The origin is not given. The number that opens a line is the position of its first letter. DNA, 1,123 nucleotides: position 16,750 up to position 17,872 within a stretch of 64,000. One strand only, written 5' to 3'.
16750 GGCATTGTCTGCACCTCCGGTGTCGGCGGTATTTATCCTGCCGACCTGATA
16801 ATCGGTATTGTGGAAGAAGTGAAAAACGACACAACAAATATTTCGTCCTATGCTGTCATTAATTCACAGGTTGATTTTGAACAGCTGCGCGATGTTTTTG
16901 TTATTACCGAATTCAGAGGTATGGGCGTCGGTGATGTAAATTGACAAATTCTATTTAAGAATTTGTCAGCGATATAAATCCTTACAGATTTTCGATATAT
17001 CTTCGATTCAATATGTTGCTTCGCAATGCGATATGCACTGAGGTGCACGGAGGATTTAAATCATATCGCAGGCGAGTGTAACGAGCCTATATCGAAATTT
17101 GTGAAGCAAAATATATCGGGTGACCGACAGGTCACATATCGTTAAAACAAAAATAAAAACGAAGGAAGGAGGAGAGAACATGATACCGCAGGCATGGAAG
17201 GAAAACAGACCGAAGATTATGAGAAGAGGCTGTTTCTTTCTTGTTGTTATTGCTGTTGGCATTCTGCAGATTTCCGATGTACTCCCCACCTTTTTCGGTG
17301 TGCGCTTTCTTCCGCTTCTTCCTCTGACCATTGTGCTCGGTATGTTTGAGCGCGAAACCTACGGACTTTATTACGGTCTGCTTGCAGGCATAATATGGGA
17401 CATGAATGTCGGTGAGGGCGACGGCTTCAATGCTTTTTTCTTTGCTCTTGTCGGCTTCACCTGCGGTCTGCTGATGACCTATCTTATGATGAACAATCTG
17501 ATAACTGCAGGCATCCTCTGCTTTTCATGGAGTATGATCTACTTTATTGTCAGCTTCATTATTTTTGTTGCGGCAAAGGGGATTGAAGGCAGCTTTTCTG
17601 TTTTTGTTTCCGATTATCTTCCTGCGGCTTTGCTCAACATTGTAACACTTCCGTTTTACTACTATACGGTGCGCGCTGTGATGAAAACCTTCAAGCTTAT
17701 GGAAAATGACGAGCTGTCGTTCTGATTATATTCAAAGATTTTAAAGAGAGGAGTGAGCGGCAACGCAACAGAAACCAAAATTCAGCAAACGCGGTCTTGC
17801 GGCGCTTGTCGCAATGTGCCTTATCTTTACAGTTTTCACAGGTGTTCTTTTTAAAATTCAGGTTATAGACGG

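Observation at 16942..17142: New ATATCG-rich structured intergenic repeat family (3 copies) with hairpins maintained by compensatory changes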

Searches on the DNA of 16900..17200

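Call 10: search_rna_families(source=window, start=16900, end=17200, threshold=evalue, max_evalue=10)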
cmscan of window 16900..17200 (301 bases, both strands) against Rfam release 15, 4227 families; matches with E-value up to 10: 2.
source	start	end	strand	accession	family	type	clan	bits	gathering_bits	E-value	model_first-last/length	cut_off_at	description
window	16967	17039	+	RF01706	Gut-1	Gene; sRNA;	-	23.4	50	0.017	1-77/77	no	Gut-1 RNA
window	16928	17000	+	RF01159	snoU18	Gene; snRNA; snoRNA; CD-box;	CL00047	16.4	47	3.3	1-71/71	no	Small nucleolar RNA U18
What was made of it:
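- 16969..17062 (+): Copy A, left half. It holds linkers (T/G)CGATAT at 16970, 16993, 17009 (degenerate CAATAT) and 17029; the conserved hairpin AAATC-loop-GATTT; variable hairpins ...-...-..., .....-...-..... and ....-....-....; and the centre piece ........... (17052-17062). Weak Rfam Gut-1 hit at 16967-17039, 23.4 bits (call 10).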

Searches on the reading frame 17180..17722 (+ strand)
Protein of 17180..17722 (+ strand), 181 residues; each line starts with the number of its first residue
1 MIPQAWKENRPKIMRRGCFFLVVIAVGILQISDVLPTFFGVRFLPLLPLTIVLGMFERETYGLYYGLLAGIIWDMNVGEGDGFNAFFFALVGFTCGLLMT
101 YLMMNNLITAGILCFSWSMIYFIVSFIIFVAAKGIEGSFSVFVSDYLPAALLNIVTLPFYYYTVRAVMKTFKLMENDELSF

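Call 57: find_homologous_proteins(query=window:17180-17722:+, max_evalue=1e-8)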
Query seq(181 aa) (181 aa): 54 proteins with E <= 1e-8 among 284 candidates.
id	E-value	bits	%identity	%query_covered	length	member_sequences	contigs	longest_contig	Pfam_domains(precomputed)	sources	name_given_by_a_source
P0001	2.1e-104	365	90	100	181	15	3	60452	PF04093.18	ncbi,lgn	-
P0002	4.0e-103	361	92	100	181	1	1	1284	PF04093.18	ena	-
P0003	2.1e-100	352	88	100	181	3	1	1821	PF04093.18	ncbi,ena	-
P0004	1.5e-96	340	83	100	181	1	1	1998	PF04093.18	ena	-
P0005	8.5e-96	337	81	100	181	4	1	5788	PF04093.18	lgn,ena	-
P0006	2.1e-93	330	82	100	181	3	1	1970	PF04093.18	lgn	-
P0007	1.7e-91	323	80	100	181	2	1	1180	PF04093.18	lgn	-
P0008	3.5e-91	322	80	100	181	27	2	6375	PF04093.18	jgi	-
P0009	5.4e-90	318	76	100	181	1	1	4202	PF04093.18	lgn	-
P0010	1.1e-89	317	78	100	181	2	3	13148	PF04093.18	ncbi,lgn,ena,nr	ncbi:MAG: rod shape-determining protein MreD [Clostridia bacterium]|nr:rod shape-determining protein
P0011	4.0e-89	316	77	100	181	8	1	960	PF04093.18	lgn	-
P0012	2.2e-88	313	78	100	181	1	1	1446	PF04093.18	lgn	-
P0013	9.8e-88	311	74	100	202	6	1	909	PF04093.18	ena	-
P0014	6.0e-87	308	78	100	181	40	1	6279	PF04093.18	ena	-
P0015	2.1e-86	307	75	100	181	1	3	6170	PF04093.18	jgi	-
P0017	1.6e-84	301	75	100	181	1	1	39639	PF04093.18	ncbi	-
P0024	1.0e-65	239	62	100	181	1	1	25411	-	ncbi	-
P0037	6.2e-62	227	57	100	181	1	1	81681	PF04093.18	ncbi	-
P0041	8.9e-55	204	55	99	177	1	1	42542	-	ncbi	-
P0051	4.1e-30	123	40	92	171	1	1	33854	-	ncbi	ncbi:MAG: rod shape-determining protein MreD [Candidatus Fimenecus sp.]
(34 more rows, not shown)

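Call 58: find_encoding_contigs(protein=P0001, flank=1500, max_places=1)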
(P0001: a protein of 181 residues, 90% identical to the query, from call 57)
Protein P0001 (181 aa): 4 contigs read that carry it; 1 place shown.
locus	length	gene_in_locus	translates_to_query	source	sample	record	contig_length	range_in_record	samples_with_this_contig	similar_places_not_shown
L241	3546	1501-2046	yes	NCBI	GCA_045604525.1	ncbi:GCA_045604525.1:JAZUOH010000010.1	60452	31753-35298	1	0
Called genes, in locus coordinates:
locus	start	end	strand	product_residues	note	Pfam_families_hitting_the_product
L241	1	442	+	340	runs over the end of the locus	PF00022:Actin (faint), PF06723:MreB_Mbl, PF11104:PilM_2 (faint), PF00012:HSP70, PF14450:FtsA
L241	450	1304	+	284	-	PF04085:MreC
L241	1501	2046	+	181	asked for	PF04093:MreD (weak)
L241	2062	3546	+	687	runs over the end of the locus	PF03717:PBP_dimer, PF00905:Transpeptidase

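Call 59: find_encoding_contigs(protein=P0017, flank=1500, max_places=1)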
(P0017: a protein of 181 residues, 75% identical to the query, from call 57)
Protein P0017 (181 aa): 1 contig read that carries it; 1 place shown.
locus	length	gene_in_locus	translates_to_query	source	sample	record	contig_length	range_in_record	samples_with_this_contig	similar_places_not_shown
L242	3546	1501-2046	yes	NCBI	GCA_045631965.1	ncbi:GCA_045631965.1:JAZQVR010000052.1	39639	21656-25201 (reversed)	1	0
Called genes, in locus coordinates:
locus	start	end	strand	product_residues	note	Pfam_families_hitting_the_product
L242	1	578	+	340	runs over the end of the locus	PF00022:Actin (faint), PF06723:MreB_Mbl, PF11104:PilM_2 (faint), PF00012:HSP70, PF14450:FtsA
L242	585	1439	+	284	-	PF04085:MreC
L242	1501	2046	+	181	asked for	PF04093:MreD (weak)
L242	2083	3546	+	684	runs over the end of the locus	PF03717:PBP_dimer, PF00905:Transpeptidase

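Call 60: find_encoding_contigs(protein=P0024, flank=1500, max_places=1)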
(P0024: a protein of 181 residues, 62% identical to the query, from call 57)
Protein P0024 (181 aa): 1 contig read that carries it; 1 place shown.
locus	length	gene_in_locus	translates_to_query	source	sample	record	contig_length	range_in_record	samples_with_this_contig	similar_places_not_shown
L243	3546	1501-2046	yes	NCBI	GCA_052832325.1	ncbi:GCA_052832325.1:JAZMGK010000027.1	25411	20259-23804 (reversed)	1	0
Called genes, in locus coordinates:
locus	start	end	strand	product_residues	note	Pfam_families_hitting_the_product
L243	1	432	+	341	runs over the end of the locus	PF00022:Actin (faint), PF06723:MreB_Mbl, PF11104:PilM_2 (faint), PF00012:HSP70, PF14450:FtsA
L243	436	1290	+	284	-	PF04085:MreC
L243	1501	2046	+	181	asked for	-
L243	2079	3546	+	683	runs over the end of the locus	PF03717:PBP_dimer, PF00905:Transpeptidase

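Call 61: find_encoding_contigs(protein=P0037, flank=1500, max_places=1)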
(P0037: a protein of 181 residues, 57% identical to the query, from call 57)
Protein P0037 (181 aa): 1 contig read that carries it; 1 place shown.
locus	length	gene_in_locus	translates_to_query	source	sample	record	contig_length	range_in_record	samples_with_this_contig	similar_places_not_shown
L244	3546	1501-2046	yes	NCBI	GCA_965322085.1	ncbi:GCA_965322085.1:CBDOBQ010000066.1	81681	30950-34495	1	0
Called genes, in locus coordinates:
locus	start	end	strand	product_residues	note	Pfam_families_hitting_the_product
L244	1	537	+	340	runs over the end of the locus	PF00022:Actin (faint), PF06723:MreB_Mbl, PF11104:PilM_2 (faint), PF00012:HSP70, PF14450:FtsA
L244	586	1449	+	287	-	PF04085:MreC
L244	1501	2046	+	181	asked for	PF04093:MreD (weak)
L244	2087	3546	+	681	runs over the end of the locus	PF03717:PBP_dimer, PF00905:Transpeptidase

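Call 62: find_encoding_contigs(protein=P0041, flank=1500, max_places=1)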
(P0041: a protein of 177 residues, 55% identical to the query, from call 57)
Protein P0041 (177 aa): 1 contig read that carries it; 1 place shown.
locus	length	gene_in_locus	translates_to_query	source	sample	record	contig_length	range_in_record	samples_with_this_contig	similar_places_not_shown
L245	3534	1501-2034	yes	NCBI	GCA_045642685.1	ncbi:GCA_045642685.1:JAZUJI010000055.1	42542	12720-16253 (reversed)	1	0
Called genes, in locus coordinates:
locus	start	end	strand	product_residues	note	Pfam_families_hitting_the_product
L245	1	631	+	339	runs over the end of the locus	PF00022:Actin (faint), PF06723:MreB_Mbl, PF11104:PilM_2 (faint), PF00012:HSP70, PF14450:FtsA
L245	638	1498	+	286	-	PF04085:MreC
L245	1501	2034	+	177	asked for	-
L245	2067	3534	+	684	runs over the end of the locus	PF03717:PBP_dimer, PF00905:Transpeptidase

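Call 63: find_encoding_contigs(protein=P0051, flank=1500, max_places=1)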
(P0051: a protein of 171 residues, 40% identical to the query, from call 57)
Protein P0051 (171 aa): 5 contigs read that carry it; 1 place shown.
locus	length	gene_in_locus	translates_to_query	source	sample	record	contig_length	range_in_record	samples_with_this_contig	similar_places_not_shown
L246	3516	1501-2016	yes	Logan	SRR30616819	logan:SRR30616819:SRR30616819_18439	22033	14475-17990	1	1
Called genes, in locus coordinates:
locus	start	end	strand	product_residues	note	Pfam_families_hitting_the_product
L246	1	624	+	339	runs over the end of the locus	PF00022:Actin (weak), PF06723:MreB_Mbl, PF11104:PilM_2 (faint), PF00012:HSP70, PF14450:FtsA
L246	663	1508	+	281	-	PF04085:MreC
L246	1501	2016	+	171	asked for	-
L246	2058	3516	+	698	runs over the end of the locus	PF03717:PBP_dimer, PF00905:Transpeptidase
